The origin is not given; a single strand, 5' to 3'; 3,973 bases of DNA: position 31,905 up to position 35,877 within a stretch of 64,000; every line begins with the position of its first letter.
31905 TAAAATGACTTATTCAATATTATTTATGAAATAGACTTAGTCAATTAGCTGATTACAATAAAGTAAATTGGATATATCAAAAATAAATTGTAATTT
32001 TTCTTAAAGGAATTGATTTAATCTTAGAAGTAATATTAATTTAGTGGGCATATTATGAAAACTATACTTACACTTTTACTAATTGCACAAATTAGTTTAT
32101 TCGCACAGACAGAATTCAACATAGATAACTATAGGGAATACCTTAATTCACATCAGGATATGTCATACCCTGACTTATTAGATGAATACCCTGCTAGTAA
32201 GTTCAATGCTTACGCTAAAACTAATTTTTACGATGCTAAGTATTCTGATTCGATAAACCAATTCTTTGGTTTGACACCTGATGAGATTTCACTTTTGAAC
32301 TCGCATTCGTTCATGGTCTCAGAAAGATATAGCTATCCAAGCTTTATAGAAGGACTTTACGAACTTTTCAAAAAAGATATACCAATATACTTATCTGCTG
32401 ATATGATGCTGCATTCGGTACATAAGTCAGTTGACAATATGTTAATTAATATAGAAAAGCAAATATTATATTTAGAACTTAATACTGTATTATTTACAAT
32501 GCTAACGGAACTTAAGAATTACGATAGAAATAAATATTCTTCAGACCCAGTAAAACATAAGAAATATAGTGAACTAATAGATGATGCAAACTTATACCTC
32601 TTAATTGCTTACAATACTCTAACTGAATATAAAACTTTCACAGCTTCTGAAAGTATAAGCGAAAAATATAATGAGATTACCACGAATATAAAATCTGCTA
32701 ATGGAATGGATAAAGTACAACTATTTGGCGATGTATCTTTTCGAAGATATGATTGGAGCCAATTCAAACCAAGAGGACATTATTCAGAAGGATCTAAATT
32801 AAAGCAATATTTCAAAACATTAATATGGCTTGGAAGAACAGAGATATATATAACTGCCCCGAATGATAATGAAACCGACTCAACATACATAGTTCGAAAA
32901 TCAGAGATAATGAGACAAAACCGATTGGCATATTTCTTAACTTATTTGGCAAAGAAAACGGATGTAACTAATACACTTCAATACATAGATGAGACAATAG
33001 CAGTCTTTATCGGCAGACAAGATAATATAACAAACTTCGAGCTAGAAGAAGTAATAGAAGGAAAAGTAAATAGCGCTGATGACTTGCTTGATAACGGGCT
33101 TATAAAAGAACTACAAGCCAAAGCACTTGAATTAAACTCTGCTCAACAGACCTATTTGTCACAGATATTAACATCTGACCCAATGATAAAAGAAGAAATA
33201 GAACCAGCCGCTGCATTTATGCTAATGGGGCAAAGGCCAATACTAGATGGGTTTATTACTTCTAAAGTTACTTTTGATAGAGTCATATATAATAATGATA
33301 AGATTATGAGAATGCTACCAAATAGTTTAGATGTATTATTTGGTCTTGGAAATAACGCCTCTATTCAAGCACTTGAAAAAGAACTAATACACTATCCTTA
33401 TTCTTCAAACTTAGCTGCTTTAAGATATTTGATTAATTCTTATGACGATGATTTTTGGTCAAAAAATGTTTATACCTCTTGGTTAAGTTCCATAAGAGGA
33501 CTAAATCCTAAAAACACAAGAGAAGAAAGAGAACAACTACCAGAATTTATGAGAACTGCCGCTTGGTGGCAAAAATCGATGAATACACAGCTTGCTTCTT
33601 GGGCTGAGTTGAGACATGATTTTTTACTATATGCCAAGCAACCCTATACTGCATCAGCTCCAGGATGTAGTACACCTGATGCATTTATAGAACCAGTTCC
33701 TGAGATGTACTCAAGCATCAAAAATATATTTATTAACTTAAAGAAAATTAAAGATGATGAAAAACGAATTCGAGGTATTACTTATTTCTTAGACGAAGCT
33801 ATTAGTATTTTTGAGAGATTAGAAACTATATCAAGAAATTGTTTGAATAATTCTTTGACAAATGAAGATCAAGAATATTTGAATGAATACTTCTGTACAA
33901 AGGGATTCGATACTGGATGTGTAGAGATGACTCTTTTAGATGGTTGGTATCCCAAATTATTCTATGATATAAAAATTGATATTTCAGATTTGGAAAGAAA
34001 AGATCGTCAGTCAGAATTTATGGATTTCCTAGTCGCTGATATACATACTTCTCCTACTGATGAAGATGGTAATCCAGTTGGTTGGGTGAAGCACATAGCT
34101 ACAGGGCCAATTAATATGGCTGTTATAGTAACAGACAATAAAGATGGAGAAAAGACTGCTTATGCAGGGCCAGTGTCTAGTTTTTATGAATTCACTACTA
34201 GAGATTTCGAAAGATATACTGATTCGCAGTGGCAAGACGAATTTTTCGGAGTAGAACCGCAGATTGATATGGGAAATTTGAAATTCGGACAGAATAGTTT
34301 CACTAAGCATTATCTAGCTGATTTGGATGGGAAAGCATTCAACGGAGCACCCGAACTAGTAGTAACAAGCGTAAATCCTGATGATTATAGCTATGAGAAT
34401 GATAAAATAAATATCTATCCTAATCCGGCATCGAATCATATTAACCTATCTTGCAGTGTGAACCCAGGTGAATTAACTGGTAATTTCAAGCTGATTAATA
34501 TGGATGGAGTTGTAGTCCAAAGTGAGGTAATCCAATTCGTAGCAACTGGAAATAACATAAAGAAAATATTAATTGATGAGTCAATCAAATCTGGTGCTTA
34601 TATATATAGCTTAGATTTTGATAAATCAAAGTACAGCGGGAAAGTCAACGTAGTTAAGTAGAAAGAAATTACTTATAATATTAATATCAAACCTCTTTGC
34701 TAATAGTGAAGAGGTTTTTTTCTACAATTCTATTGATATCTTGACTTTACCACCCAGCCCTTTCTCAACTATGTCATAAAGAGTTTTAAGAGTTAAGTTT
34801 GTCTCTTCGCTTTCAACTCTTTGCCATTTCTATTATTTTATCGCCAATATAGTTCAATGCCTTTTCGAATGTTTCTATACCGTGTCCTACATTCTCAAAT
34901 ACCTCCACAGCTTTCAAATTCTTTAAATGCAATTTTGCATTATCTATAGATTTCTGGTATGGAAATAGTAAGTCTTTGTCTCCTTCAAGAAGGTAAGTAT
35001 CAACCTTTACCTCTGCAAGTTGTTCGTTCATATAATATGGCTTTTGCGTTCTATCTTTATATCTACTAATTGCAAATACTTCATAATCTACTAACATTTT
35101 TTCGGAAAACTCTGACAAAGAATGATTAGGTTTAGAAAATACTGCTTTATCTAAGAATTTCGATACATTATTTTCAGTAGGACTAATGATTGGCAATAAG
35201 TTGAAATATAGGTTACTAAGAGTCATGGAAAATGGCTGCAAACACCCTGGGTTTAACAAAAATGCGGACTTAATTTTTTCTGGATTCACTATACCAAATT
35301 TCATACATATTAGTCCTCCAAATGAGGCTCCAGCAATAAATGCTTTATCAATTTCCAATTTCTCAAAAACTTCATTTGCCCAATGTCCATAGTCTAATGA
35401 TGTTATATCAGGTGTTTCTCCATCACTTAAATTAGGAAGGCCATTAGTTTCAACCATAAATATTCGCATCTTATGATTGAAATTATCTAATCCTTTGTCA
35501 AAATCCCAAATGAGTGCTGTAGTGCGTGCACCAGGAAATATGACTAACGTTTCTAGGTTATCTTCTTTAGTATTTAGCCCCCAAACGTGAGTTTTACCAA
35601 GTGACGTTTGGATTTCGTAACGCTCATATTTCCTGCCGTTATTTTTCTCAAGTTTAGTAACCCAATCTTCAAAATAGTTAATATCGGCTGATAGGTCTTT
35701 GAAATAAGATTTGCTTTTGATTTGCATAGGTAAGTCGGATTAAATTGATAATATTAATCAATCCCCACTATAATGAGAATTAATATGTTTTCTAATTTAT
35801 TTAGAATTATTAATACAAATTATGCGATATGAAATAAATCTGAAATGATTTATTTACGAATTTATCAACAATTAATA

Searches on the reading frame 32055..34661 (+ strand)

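Call 33: search_protein_families(library=pfam, proteins=[window:32055-34661:+], max_evalue=0.001)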
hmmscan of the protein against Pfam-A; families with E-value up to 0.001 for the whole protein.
window:32055-34661:+ (868 aa): 2 families
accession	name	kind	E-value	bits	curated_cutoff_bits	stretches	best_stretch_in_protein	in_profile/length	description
PF11369.13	DUF3160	-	8.5e-134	447.9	25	1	76-729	3-619/632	Protein of unknown function (DUF3160)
PF18962.6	Por_Secre_tail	-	1.4e-05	25.7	27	1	787-864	1-73/75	Secretion system C-terminal sorting domain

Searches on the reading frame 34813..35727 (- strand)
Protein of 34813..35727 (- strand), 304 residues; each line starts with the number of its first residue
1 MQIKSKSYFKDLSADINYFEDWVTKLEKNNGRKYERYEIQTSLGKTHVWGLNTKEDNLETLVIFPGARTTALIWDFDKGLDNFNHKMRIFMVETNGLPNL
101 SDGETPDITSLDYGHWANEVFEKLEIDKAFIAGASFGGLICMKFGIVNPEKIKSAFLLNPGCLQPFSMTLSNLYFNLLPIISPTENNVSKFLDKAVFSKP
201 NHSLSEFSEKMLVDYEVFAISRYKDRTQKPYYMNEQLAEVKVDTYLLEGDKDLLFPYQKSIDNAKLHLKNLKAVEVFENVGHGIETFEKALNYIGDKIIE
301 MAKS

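Call 33: search_protein_families(library=pfam, proteins=[window:34813-35727:-], max_evalue=0.001)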
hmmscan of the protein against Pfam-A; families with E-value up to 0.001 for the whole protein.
window:34813-35727:- (304 aa): 2 families
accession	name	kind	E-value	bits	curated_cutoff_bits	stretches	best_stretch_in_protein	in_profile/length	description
PF00561.26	Abhydrolase_1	-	3.3e-11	43.8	25.8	1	103-172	44-112/245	alpha/beta hydrolase fold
PF12146.15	Hydrolase_4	-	1.1e-08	35.1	27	1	123-285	72-235/239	Serine aminopeptidase, S33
